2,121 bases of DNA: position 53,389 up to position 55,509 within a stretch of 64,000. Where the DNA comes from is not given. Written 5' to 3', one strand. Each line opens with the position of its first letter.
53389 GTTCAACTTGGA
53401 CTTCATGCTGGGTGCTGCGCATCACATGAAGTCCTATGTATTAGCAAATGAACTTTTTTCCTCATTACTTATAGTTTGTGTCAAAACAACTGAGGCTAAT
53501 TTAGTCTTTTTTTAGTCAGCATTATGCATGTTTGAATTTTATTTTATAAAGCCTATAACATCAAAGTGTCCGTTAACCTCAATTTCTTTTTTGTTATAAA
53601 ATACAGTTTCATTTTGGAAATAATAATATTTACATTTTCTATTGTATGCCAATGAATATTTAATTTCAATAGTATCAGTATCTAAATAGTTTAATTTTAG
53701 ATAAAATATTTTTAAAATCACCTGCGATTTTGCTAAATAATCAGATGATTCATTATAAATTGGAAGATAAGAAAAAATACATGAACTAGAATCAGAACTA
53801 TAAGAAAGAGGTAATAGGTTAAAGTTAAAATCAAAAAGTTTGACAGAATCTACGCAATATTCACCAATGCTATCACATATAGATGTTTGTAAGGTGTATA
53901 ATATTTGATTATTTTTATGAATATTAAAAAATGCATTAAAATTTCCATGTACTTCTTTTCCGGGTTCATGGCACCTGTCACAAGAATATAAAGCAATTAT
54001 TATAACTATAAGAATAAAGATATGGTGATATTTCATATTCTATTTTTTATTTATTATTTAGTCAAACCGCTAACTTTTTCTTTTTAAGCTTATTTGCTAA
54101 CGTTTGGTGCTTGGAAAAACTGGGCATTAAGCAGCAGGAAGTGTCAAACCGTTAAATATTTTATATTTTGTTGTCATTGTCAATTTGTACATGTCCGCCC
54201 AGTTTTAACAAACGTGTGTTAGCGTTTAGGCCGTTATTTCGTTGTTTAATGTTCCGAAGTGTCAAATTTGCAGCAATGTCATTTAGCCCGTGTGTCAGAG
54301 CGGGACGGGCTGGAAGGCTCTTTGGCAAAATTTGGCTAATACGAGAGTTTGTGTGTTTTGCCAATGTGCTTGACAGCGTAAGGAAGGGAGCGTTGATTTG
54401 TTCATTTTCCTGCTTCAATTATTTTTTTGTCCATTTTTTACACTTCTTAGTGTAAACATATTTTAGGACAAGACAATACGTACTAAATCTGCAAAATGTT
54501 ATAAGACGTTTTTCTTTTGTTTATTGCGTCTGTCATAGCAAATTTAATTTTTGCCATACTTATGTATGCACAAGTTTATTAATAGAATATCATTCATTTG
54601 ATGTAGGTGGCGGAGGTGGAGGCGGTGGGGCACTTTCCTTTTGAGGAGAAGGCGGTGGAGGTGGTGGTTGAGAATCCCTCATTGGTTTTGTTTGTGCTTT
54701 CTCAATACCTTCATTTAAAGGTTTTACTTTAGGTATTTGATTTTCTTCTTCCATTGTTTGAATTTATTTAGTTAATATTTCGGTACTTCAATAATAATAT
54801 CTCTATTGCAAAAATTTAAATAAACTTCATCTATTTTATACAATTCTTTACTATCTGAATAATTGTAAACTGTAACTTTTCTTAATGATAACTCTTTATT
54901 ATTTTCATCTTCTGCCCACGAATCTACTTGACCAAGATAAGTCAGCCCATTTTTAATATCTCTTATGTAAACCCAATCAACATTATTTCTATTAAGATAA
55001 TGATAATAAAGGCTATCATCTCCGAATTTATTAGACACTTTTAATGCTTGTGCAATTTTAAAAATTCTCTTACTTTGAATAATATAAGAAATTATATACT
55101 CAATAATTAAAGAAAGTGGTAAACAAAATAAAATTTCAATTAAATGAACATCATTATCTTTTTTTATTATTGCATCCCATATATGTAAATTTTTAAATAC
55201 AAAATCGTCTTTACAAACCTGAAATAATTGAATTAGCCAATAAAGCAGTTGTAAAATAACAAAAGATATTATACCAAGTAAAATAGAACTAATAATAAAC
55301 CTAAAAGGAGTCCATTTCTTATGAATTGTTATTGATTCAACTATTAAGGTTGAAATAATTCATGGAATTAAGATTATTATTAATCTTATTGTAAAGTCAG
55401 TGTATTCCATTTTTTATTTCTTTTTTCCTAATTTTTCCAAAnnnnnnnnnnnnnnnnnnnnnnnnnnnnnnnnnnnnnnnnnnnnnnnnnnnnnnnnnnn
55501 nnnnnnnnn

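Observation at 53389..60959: Integron-like cassette array without integrase, carrying the TA pair and the defence block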

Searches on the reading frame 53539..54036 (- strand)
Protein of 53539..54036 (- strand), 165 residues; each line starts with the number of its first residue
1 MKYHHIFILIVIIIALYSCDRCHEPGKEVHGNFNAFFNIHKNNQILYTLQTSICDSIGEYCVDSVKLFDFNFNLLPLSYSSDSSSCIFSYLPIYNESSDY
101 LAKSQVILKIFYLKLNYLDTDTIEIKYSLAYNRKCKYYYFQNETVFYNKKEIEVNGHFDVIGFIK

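Call 11: search_protein_families(library=pfam, proteins=[window:53539-54036:-], max_evalue=0.01)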
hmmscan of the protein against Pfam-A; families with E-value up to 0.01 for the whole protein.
window:53539-54036:- (165 aa): 0 families

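Call 42: search_protein_families(library=padloc, proteins=[window:53539-54036:-], max_evalue=0.001)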
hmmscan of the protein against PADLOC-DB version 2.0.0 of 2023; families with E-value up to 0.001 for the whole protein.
window:53539-54036:- (165 aa): 0 families

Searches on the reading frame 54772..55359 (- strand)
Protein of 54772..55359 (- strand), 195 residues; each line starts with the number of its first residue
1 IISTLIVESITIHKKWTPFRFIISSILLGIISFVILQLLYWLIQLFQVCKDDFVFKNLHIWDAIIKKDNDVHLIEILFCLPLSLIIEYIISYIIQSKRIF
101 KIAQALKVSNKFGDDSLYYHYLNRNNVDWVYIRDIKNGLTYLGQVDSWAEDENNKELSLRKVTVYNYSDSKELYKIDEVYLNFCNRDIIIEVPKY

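Call 11: search_protein_families(library=pfam, proteins=[window:54772-55359:-], max_evalue=0.01)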
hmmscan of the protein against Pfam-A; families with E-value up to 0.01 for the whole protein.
window:54772-55359:- (195 aa): 0 families

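Call 42: search_protein_families(library=padloc, proteins=[window:54772-55359:-], max_evalue=0.001)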
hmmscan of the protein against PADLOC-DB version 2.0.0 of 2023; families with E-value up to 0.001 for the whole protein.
window:54772-55359:- (195 aa): 0 families
